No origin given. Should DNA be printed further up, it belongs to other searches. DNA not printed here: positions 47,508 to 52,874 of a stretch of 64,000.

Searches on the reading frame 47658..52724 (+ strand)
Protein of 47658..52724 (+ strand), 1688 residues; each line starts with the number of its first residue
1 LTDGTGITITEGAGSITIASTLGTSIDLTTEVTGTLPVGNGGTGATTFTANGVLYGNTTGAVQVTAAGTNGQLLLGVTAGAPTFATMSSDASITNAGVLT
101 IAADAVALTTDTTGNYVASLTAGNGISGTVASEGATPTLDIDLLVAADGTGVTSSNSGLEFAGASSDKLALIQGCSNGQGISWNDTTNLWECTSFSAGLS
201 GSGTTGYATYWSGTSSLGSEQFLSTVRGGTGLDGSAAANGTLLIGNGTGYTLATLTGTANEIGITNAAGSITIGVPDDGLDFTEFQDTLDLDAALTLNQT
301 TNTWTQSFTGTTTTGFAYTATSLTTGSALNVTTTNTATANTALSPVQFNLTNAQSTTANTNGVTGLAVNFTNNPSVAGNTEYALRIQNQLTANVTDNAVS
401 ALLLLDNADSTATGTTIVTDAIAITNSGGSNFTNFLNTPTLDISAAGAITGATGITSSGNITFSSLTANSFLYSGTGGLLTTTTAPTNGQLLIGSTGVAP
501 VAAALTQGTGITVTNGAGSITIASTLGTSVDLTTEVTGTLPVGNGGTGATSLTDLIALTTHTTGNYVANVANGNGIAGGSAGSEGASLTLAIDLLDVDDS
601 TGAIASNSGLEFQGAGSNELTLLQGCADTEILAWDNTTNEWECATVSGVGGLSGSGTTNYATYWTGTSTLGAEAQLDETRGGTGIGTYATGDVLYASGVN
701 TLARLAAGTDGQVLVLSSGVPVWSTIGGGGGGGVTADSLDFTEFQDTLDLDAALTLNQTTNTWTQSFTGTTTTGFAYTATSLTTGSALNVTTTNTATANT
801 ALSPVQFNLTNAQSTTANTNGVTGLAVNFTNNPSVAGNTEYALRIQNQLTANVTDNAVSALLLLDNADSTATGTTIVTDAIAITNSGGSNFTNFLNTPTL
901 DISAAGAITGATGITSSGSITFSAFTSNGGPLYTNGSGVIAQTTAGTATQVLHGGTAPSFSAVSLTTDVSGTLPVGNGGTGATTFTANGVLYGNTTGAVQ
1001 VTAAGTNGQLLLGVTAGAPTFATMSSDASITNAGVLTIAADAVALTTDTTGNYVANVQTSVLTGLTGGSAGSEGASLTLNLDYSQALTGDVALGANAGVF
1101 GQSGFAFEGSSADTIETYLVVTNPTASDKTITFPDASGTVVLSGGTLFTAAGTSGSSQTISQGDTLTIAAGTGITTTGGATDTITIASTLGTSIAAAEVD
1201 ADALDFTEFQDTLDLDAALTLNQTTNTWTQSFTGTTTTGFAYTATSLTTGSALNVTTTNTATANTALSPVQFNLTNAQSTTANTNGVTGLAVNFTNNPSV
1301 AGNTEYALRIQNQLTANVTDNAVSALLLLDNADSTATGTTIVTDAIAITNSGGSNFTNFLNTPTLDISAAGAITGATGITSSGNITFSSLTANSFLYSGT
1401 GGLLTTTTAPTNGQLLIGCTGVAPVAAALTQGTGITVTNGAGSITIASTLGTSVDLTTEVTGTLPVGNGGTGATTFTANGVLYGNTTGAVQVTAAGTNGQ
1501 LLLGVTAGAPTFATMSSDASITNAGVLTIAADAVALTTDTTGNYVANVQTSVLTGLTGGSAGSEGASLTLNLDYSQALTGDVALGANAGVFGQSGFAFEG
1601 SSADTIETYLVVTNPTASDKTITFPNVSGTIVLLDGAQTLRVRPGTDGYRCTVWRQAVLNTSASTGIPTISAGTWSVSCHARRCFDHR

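Call 89: search_protein_families(library=pfam, proteins=[window:47658-52724:+], max_evalue=0.01)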
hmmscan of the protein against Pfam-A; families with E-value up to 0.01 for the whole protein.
window:47658-52724:+ (1688 aa): 2 families
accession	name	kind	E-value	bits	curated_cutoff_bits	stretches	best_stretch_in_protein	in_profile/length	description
PF23849.1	Phage_TTP_2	-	0.00012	22.5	27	0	260-313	42-92/177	Phage tail tube protein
PF18357.7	DtxR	-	0.0058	17.3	25.9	0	503-536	39-71/79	Diphteria toxin repressor SH3 domain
